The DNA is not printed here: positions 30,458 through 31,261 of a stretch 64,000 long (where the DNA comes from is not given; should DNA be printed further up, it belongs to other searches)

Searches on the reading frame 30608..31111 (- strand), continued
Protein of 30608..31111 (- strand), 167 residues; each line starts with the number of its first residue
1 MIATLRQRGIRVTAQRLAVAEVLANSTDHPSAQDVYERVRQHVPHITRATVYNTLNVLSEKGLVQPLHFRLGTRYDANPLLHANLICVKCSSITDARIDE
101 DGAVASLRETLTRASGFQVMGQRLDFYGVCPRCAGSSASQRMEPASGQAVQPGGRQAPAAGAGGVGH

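Call 32: search_protein_families(library=pfam, proteins=[L015:5076-5831:+, L077:9521-9949:+, L077:9946-10905:+, L026:2227-4074:-, L041:5317-5679:+, L041:4361-5305:+, L077:7950-9260:+, L015:4479-4871:-])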
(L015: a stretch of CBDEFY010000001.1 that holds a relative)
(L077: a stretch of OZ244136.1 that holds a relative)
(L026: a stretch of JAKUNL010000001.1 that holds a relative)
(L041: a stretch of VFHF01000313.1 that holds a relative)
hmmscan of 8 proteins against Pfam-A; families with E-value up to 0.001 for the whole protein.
L015:5076-5831:+ (251 aa): 4 families
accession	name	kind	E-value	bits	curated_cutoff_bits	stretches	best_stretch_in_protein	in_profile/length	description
PF13561.12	adh_short_C2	-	1.2e-66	225.1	27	1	15-249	3-236/236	Enoyl-(Acyl carrier protein) reductase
PF00106.31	adh_short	-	5.8e-57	192.8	26.6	1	7-200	1-193/195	short chain dehydrogenase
PF08659.16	KR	-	2.3e-13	50.9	22.6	1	9-162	3-155/180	KR domain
PF23441.1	SDR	-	0.00025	21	27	1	94-248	102-255/258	SDR-like rossmann domain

L077:9521-9949:+ (142 aa): 0 families

L077:9946-10905:+ (319 aa): 0 families

L026:2227-4074:- (615 aa): 2 families
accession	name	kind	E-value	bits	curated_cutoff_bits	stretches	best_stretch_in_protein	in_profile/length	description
PF02129.25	Peptidase_S15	-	1.3e-51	176.3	23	1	28-301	1-262/262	X-Pro dipeptidyl-peptidase (S15 family)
PF08530.16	PepX_C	-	1.1e-38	133.8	22.5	1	343-608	1-216/217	X-Pro dipeptidyl-peptidase C-terminal non-catalytic domain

L041:5317-5679:+ (120 aa): 2 families
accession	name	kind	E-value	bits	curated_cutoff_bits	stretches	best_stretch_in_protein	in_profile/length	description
PF13380.12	CoA_binding_2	-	2.1e-39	135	22.8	1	12-119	1-108/116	CoA binding domain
PF02629.25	CoA_binding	-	2.9e-05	25.2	22.3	1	11-96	3-93/97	CoA binding domain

L041:4361-5305:+ (314 aa): 8 families
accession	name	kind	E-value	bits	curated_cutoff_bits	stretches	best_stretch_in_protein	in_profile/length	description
PF07992.20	Pyr_redox_2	-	2.1e-41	142.7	26.1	1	10-296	1-290/291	Pyridine nucleotide-disulphide oxidoreductase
PF13738.12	Pyr_redox_3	-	8.9e-21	74.8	30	1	89-280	105-305/305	Pyridine nucleotide-disulphide oxidoreductase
PF00070.33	Pyr_redox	-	9.9e-16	58.5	22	1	152-223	2-80/82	Pyridine nucleotide-disulphide oxidoreductase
PF01266.30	DAO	-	1.5e-06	28.5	27.9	0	11-46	1-39/353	FAD dependent oxidoreductase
PF12831.13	FAD_oxidored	-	1.7e-05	24.8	27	1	11-40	1-30/416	FAD dependent oxidoreductase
PF00890.30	FAD_binding_2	-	3.2e-05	23.8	20.4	1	11-41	1-31/414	FAD binding domain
PF01494.25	FAD_binding_3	-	0.00026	20.8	22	1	10-41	2-33/349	FAD binding domain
PF03486.20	HI0933_like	-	0.00035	20.5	50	0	11-42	2-33/244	HI0933-like protein Rossmann domain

L077:7950-9260:+ (436 aa): 3 families
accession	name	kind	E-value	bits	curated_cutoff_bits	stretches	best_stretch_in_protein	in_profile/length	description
PF00924.24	MS_channel_2nd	-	2.8e-18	66.2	20.2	1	205-271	2-67/68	Mechanosensitive ion channel, beta-domain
PF21088.3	MS_channel_1st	-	7.5e-08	32.7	23.1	1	165-203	4-42/42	Mechanosensitive ion channel, transmembrane helices 2/3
PF21082.3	MS_channel_3rd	-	0.00012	22.8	21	1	281-366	3-88/88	Mechanosensitive ion channel MscS, C-terminal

L015:4479-4871:- (130 aa): 0 families

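Call 37: find_encoding_contigs(protein=P0005, flank=5000, max_places=3)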
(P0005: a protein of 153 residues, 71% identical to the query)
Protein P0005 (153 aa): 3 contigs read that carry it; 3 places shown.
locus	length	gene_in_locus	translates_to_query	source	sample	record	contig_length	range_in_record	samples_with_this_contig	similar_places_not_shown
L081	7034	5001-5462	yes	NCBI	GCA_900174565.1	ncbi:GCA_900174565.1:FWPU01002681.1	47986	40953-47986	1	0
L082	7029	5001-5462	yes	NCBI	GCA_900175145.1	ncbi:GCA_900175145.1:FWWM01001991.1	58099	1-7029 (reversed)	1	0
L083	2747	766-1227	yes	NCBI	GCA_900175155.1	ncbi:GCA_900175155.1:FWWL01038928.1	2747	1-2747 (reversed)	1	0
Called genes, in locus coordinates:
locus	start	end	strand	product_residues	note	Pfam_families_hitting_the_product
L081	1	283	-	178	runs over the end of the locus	PF13473:Cupredoxin_1 (weak)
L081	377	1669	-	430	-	-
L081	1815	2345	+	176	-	PF00472:RF-1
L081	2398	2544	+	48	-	PF09947:DUF2180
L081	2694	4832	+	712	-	PF00141:peroxidase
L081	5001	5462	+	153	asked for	PF01475:FUR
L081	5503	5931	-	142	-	PF00903:Glyoxalase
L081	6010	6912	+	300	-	PF04542:Sigma70_r2, PF08281:Sigma70_r4_2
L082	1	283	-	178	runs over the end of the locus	PF13473:Cupredoxin_1 (weak)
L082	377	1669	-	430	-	-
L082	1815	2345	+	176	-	PF00472:RF-1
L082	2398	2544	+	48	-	PF09947:DUF2180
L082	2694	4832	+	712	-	PF00141:peroxidase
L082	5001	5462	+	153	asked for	PF01475:FUR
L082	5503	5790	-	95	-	-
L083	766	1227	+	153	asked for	PF01475:FUR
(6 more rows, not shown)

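Call 38: find_encoding_contigs(protein=P0002, flank=5000, max_places=3)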
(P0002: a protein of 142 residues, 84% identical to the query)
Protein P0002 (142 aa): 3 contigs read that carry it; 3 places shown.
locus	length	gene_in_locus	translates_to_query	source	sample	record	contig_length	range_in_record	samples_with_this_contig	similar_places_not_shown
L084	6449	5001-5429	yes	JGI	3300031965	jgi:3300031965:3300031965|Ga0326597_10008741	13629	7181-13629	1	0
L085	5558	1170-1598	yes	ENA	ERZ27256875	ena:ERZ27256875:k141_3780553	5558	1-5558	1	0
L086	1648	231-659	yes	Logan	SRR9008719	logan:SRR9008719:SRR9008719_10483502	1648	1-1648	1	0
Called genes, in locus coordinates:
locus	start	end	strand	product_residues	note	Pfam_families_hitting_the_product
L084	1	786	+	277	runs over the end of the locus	PF00702:Hydrolase, PF13419:HAD_2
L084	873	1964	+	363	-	PF00296:Bac_luciferase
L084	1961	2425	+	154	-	PF11716:MDMPI_N (weak), PF12867:DinB_2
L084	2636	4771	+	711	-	PF00141:peroxidase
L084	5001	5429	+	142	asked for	PF01475:FUR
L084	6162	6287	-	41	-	-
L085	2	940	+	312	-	?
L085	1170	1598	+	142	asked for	PF01475:FUR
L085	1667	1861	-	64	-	PF09947:DUF2180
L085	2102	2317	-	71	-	-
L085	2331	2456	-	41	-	-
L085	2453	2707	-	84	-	-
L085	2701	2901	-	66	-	PF02768:DNA_pol3_beta_3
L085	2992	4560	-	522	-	PF03704:BTAD, PF12146:Hydrolase_4, PF00561:Abhydrolase_1, PF12697:Abhydrolase_6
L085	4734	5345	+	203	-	-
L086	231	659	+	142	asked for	PF01475:FUR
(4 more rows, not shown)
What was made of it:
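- In relatives the gene upstream of katG is different and lies on the same strand: an RF-1 domain gene, DUF2180 or a DinB-like gene (calls 37, 38).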

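Call 40: find_encoding_contigs(protein=P0009, flank=5000, max_places=2)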
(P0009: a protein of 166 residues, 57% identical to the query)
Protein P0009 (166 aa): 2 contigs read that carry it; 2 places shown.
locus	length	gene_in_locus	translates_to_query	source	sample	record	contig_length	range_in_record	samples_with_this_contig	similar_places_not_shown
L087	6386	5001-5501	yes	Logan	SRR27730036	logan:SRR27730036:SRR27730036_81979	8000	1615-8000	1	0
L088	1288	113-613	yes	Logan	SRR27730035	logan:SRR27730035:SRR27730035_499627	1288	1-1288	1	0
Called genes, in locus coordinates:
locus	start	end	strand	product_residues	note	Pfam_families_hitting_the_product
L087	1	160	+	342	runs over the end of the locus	PF06037:DUF922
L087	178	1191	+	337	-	-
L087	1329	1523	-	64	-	-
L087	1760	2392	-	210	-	PF14333:DUF4389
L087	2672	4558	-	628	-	PF00496:SBP_bac_5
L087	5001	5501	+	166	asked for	PF01475:FUR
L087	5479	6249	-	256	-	PF04264:YceI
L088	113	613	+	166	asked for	PF01475:FUR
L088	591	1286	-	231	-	?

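Call 41: find_encoding_contigs(protein=P0016, flank=5000, max_places=2)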
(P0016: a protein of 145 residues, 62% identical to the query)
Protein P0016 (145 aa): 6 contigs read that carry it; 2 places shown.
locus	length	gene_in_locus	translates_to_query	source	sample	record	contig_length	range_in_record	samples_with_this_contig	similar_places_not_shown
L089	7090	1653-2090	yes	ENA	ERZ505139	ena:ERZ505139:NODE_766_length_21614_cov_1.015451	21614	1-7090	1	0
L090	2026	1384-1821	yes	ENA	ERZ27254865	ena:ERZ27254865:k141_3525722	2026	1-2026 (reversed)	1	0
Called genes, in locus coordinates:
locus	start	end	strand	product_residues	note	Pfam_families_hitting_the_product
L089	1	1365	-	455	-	?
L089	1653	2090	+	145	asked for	PF01475:FUR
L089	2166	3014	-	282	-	PF13424:TPR_12 (faint), PF13428:TPR_14 (faint), PF13431:TPR_17 (faint), PF13432:TPR_16 (weak), PF14559:TPR_19 (weak), PF00515:TPR_1, PF07719:TPR_2, PF13181:TPR_8 (weak), +1 more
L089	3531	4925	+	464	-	PF01943:Polysacc_synt, PF03023:MurJ, PF13440:Polysacc_synt_3 (weak)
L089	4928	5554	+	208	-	PF02397:Bac_transf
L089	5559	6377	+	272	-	PF13727:CoA_binding_3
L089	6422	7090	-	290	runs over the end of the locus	PF03808:Glyco_tran_WecG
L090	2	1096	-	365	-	?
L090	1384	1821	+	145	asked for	PF01475:FUR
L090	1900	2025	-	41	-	?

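Call 42: find_encoding_contigs(protein=P0021, flank=5000, max_places=2)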
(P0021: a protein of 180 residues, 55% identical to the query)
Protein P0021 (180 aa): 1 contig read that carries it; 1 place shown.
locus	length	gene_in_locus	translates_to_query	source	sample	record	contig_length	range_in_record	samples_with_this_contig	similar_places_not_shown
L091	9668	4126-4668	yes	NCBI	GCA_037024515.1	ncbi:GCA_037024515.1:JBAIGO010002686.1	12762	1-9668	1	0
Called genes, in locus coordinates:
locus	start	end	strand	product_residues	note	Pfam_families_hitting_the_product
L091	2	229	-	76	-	?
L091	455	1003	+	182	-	PF10263:SprT-like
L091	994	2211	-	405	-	PF13527:Acetyltransf_9, PF17668:Acetyltransf_17, PF13530:SCP2_2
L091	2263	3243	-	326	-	PF01791:DeoC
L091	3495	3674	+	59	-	PF09947:DUF2180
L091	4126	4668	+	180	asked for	PF01475:FUR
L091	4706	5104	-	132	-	-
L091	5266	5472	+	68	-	-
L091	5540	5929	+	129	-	-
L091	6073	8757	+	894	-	PF13492:GAF_3, PF01590:GAF, PF13185:GAF_2, PF13492:GAF_3, PF01590:GAF, PF13185:GAF_2, PF00989:PAS, PF08448:PAS_4, +4 more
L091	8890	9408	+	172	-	PF01281:Ribosomal_L9_N, PF03948:Ribosomal_L9_C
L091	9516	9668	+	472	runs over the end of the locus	PF00860:Xan_ur_permease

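Call 43: find_encoding_contigs(protein=P0008, flank=5000, max_places=2)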
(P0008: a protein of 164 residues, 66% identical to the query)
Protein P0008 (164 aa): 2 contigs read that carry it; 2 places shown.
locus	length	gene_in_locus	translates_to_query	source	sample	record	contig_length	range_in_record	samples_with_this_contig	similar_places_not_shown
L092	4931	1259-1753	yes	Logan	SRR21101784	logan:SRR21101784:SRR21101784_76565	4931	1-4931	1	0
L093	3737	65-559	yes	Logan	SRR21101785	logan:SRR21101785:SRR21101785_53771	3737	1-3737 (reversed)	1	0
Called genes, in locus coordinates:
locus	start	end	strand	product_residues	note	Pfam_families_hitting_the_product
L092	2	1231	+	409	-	?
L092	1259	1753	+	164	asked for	PF01475:FUR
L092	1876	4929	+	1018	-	?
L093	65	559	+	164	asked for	PF01475:FUR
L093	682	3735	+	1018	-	?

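Call 53: find_related_loci(query=window:30608-31111:-, collection=metagenome_contigs, flank=4000)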
Query window:30608-31111:- (167 aa) in metagenome_contigs; peptide patterns used: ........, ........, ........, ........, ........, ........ (x = any residue, [..] = any of these).
423 stretches matched a pattern; 20 encode a relative of the query (tblastn E <= 1e-3); 20 distinct loci.
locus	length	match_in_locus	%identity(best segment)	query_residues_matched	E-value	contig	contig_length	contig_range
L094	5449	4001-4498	76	1-162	2e-78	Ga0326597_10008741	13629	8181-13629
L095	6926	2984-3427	80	1-148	5e-76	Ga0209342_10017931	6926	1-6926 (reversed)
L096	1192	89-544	69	1-154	3e-72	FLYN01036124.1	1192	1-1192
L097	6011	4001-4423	71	1-141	1e-62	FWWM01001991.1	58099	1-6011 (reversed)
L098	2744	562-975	61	1-139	4e-56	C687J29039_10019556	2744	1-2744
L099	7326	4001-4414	61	1-139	6e-56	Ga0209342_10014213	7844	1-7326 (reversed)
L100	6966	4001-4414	60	1-139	1e-54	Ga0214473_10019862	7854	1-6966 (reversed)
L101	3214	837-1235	62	1-134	3e-53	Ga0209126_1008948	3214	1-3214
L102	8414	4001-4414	56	1-139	2e-49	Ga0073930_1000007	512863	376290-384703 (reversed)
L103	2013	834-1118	49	6-99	3e-26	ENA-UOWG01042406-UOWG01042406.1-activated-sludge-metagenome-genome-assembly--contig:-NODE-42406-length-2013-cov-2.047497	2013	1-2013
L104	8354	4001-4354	35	4-122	6e-16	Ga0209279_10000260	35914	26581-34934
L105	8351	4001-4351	37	5-122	6e-15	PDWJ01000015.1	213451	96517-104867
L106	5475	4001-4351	36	5-122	7e-15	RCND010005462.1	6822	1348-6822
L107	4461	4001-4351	37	5-122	1e-14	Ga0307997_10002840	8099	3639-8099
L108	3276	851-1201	36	5-122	2e-14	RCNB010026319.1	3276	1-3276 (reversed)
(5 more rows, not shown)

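Call 59: search_protein_families(library=ncbifam, alignment_id=A1, max_evalue=0.00001)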
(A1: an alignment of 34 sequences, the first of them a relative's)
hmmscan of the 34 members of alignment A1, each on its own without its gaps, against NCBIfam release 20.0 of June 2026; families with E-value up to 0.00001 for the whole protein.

A. member 1, P0001 (167 aa): 10 families
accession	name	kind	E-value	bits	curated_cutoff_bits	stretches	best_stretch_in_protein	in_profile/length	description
NF052545.1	TransRegPerRClab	equivalog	5.8e-30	104.1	180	1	3-135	6-136/138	transcriptional regulator PerR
NF051892.1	TransRegFurBacil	equivalog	4.6e-24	85.2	220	1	4-135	11-145/149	ferric iron uptake transcriptional regulator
NF047406.1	TransRegPerRTherm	equivalog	9.9e-24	84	200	1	11-134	5-126/130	manganese-dependent transcriptional regulator PerR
NF047462.1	FUR_perox_PerRA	exception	1.2e-19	71.2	200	1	5-103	12-111/142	peroxide-responsive transcriptional repressor PerRA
NF008646.0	PRK11639.1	equivalog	6.9e-14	51.9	167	1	6-143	18-156/171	zinc uptake transcriptional repressor Zur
NF006999.0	PRK09462.1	equivalog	3.1e-13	49.6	146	1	4-136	7-139/148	ferric iron uptake transcriptional regulator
NF045677.1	FeRespRegIrr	equivalog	5.2e-12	46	170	1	4-99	3-100/127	Fur family transcriptional regulator Irr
NF045678.1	TransRegIrrA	equivalog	1e-11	44.9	150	1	3-96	11-106/138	iron response transcriptional regulator IrrA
NF051891.1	TransRegFurHelico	equivalog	1.5e-10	41.2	200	1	4-134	17-146/148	ferric iron uptake transcriptional regulator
NF047461.1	FUR_perox_PerRB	exception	3.5e-10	39.9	250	1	5-86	21-104/143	peroxide-responsive transcriptional repressor PerRB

B. families by the number of members that match (of 34 scanned): 10 families
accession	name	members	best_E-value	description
NF052545.1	TransRegPerRClab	34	5e-34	transcriptional regulator PerR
NF047406.1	TransRegPerRTherm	34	9.3e-28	manganese-dependent transcriptional regulator PerR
NF051892.1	TransRegFurBacil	34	9.2e-26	ferric iron uptake transcriptional regulator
NF047462.1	FUR_perox_PerRA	34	1.5e-20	peroxide-responsive transcriptional repressor PerRA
NF045678.1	TransRegIrrA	34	4.3e-19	iron response transcriptional regulator IrrA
NF045677.1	FeRespRegIrr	34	1.4e-16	Fur family transcriptional regulator Irr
NF006999.0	PRK09462.1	34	7.8e-16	ferric iron uptake transcriptional regulator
NF051891.1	TransRegFurHelico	34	1.2e-15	ferric iron uptake transcriptional regulator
NF047461.1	FUR_perox_PerRB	34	1.8e-14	peroxide-responsive transcriptional repressor PerRB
NF008646.0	PRK11639.1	34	6.9e-14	zinc uptake transcriptional repressor Zur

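Call 67: predict_structure(alignment_id=A1)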
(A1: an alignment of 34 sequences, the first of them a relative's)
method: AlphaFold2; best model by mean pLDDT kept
length: 167 residues; sequences in the alignment: 34
mean_pLDDT: 85.8   pTM: 0.70
mean pLDDT of the five models: 85.8, 79.9, 79.5, 78.1, 77.4
residues with pLDDT >= 90: 99; 70-90: 36; 50-70: 30; < 50: 2
segments of 3 or more residues with pLDDT < 50: none
pLDDT, mean of each block of 10 residues (from residue 1): 95 98 94 98 98 98 91 87 88 82 87 90 89 81 59 61 54
secondary structure, 60 per line:
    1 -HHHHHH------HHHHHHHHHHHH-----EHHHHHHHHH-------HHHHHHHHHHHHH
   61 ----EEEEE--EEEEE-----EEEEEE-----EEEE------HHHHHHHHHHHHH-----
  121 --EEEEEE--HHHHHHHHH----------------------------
elements in order: H2-7 H14-25 H32-40 H48-60 E65-69 E72-76 E82-87 E93-96 H103-115 E123-128 H131-139

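Call 69: fold_search(model_id=the predicted structure, library=pdb)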
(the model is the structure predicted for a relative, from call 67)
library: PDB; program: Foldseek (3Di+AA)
matches with E <= 10: 1212; with E <= 0.001: 69
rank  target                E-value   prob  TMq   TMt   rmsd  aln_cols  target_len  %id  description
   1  2fe3_A                1.5e-11  1.00  0.46  0.53  15.8       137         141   35  The crystal structure of bacillus subtilis PerR-Zn reveals a novel Zn(Cys)4 Structural redox switch (released 2006-12-19)
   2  9a4a_B                1.9e-11  1.00  0.62  0.68   3.1       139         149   33  Model of YLAN-FUR by crosslinking MS and deep learning (released 2024-09-18)
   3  2fe3_B                2.0e-11  1.00  0.45  0.52  15.8       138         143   35  The crystal structure of bacillus subtilis PerR-Zn reveals a novel Zn(Cys)4 Structural redox switch (released 2006-12-19)
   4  5fd5_E                1.0e-10  1.00  0.50  0.61   5.2       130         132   32  manganese uptake regulator (released 2016-12-28)
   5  3f8n_B                1.2e-10  1.00  0.61  0.73   3.4       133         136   36  Crystal structure of PerR-Zn-Mn (released 2009-06-16)
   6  3f8n_A                1.6e-10  1.00  0.59  0.70   3.7       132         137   38  Crystal structure of PerR-Zn-Mn (released 2009-06-16)
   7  5fd5_D                1.7e-10  1.00  0.49  0.59   5.1       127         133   32  manganese uptake regulator (released 2016-12-28)
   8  5fd5_A                2.3e-10  1.00  0.49  0.58   5.2       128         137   32  manganese uptake regulator (released 2016-12-28)
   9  5fd5_C                2.6e-10  1.00  0.49  0.59   5.3       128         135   32  manganese uptake regulator (released 2016-12-28)
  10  4i7h_B                2.8e-10  1.00  0.44  0.49  16.3       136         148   33  Structural basis for peroxide sensing and gene regulation by PerR from Streptococcus pyogenes (released 2013-05-08)
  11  2rgv_B                3.2e-10  1.00  0.45  0.53  15.7       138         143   33  The crystal structure of PerR-Ox highlights 2-oxo-Histidine formation (released 2008-10-14)
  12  5fd5_B                3.6e-10  1.00  0.48  0.57   5.5       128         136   32  manganese uptake regulator (released 2016-12-28)
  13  5fd6_D                3.9e-10  1.00  0.56  0.68   3.7       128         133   32  zinc-bound manganese uptake regulator (released 2016-12-28)
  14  4rb2_D                4.4e-10  1.00  0.56  0.67   3.6       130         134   32  Crystal structure of Magnetospirillum gryphiswaldense MSR-1 SeMet-Fur-Mn2+-feoAB1 operator (released 2015-07-15)
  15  9ire_B                4.6e-10  1.00  0.51  0.58   5.8       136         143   34  CRYSTAL STRUCTURE OF Bacillus cereus FERRIC UPTAKE REGULATOR (released 2025-07-23)
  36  3eyy_A                5.7e-09  1.00  0.50  0.60   4.5       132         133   32  Structural basis for the specialization of Nur, a nickel-specific Fur homologue, in metal sensing and DNA recognition (released 2009-06-09)
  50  3mwm_A                5.8e-08  1.00  0.49  0.60   4.2       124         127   27  Graded expression of zinc-responsive genes through two regulatory zinc-binding sites in Zur (released 2011-03-16)
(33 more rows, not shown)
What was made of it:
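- On PerR (peroxide-sensing branch of the Fur family): The top Foldseek hits are PerR, Fur and Mur structures (calls 67, 69).
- The Fur fold is modelled at pLDDT 86, and the top Foldseek hit is 2fe3 (calls 67, 69). Foldseek places Mur and Fur structures next to PerR (call 69).
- Tried and rejected: Fold search: confirms the Fur fold but cannot separate PerR from Fur or Mur (call 69).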

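Call 73: search_protein_families(library=pfam, proteins=[L010:6471-9080:-, L011:6686-7900:+, L008:8460-9884:+, L017:8093-8902:+, L017:6581-7345:+, L040:1769-3004:+, L007:6721-9066:-], max_evalue=0.0001)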
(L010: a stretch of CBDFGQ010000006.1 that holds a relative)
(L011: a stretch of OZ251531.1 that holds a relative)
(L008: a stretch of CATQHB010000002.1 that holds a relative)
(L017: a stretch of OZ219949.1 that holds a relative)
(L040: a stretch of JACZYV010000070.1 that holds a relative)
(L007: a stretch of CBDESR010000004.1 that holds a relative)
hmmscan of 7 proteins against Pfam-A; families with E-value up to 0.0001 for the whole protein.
L010:6471-9080:- (869 aa): 13 families
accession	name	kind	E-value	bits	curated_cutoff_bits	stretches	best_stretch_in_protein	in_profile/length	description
PF13424.12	TPR_12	-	1.4e-39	134.5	30.1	6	552-626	2-76/77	Tetratricopeptide repeat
PF13374.12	TPR_10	-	8.9e-22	76.8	27.5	0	598-628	5-35/42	Tetratricopeptide repeat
PF07719.23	TPR_2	-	2.1e-17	62.2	27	0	595-625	1-31/34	Tetratricopeptide repeat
PF00515.34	TPR_1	-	4.9e-13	48.7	27.8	0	755-784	1-30/34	Tetratricopeptide repeat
PF13181.12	TPR_8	-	3.4e-09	36.6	25.7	0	595-626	1-32/34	Tetratricopeptide repeat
PF24885.1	TPR_NPHP3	-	7.8e-09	35.7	100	1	545-626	91-172/239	Nephrocystin-3 TPR domain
PF13176.12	TPR_7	-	7.6e-08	32.3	27.9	0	599-631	3-35/36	Tetratricopeptide repeat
PF14938.12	SNAP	-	4.1e-07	30.2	25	1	570-740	8-180/282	Soluble NSF attachment protein, SNAP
PF10516.15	SHNi-TPR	-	2.3e-06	27.5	21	1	595-630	1-36/38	SHNi-TPR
PF13191.12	AAA_16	-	6.4e-06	27.2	32.6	1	47-85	1-44/167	AAA ATPase domain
PF05729.18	NACHT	-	1.6e-05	25.2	26.7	0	160-240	73-160/167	NACHT domain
PF17874.7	TPR_MalT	-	4.1e-05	23.5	45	0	600-742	45-188/336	MalT-like TPR region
PF20703.3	nSTAND1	-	5.9e-05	23.3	27.1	0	47-221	15-169/379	Novel STAND NTPase 1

L011:6686-7900:+ (404 aa): 6 families
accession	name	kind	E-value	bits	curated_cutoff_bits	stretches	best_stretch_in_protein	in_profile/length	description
PF02463.25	SMC_N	-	9.3e-15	55.1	40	1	4-80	2-84/220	RecF/RecN/SMC N terminal domain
PF13476.12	AAA_23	-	4.6e-10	40.9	27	1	6-45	1-40/201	AAA domain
PF13175.12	AAA_15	-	5.2e-06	26.8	32.1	1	4-48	3-47/374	AAA ATPase domain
PF13304.12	AAA_21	-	1.3e-05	25.8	27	1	26-54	1-26/304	AAA domain, putative AbiEii toxin, Type IV TA system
PF13514.12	AAA_27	-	2e-05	24.7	22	1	4-46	3-48/206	AAA domain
PF13555.12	AAA_29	-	6.4e-05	23.1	27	0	4-49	1-47/61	P-loop containing region of AAA domain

L008:8460-9884:+ (474 aa): 3 families
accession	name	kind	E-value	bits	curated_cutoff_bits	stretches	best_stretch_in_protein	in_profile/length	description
PF00924.24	MS_channel_2nd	-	1.8e-16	60.5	20.2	1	249-314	3-67/68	Mechanosensitive ion channel, beta-domain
PF21088.3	MS_channel_1st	-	5.6e-07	29.9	23.1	1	206-246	2-42/42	Mechanosensitive ion channel, transmembrane helices 2/3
PF21082.3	MS_channel_3rd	-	3.4e-05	24.6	21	1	324-409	3-88/88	Mechanosensitive ion channel MscS, C-terminal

L017:8093-8902:+ (269 aa): 1 family
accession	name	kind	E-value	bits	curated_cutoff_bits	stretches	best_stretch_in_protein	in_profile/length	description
PF00581.25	Rhodanese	-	2.8e-26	92.4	22.2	2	49-157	2-101/102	Rhodanese-like domain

L017:6581-7345:+ (254 aa): 1 family
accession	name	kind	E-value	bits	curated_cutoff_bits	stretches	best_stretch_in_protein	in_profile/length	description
PF00581.25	Rhodanese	-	3.2e-22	79.3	22.2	1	32-140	2-101/102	Rhodanese-like domain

L040:1769-3004:+ (411 aa): 6 families
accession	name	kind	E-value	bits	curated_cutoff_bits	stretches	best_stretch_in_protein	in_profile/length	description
PF07992.20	Pyr_redox_2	-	1.2e-44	153.3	26.1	1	107-392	1-288/291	Pyridine nucleotide-disulphide oxidoreductase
PF13738.12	Pyr_redox_3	-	1.4e-19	70.9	30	1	186-377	105-305/305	Pyridine nucleotide-disulphide oxidoreductase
PF00070.33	Pyr_redox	-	8.1e-15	55.6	22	1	249-320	2-80/82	Pyridine nucleotide-disulphide oxidoreductase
PF01266.30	DAO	-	4.3e-06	26.9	27.9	0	108-143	1-39/353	FAD dependent oxidoreductase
PF12831.13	FAD_oxidored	-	1.7e-05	24.8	27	1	108-137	1-30/416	FAD dependent oxidoreductase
PF00890.30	FAD_binding_2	-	7.1e-05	22.6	20.4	0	108-138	1-31/414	FAD binding domain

L007:6721-9066:- (781 aa): 0 families

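Call 74: find_encoding_contigs(protein=P0001, flank=10000, max_places=2)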
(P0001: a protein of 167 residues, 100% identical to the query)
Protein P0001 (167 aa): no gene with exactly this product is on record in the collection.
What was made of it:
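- Tried and rejected: Exact look-up of the window's own contig through P0001: not on record (call 74).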

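Call 75: list_cluster_members(proteins=[P0001, P0005])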
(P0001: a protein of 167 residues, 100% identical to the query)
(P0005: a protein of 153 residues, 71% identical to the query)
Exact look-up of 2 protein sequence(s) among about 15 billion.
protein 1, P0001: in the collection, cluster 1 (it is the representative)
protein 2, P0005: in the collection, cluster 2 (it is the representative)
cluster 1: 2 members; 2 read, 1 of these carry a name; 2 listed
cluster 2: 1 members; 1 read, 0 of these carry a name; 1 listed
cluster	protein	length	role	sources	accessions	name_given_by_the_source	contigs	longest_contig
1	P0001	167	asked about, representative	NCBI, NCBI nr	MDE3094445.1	MAG: transcriptional repressor [Chloroflexota bacterium] | transcriptional repressor [Chloroflexota bacterium]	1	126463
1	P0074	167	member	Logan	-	-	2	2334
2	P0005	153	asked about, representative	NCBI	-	-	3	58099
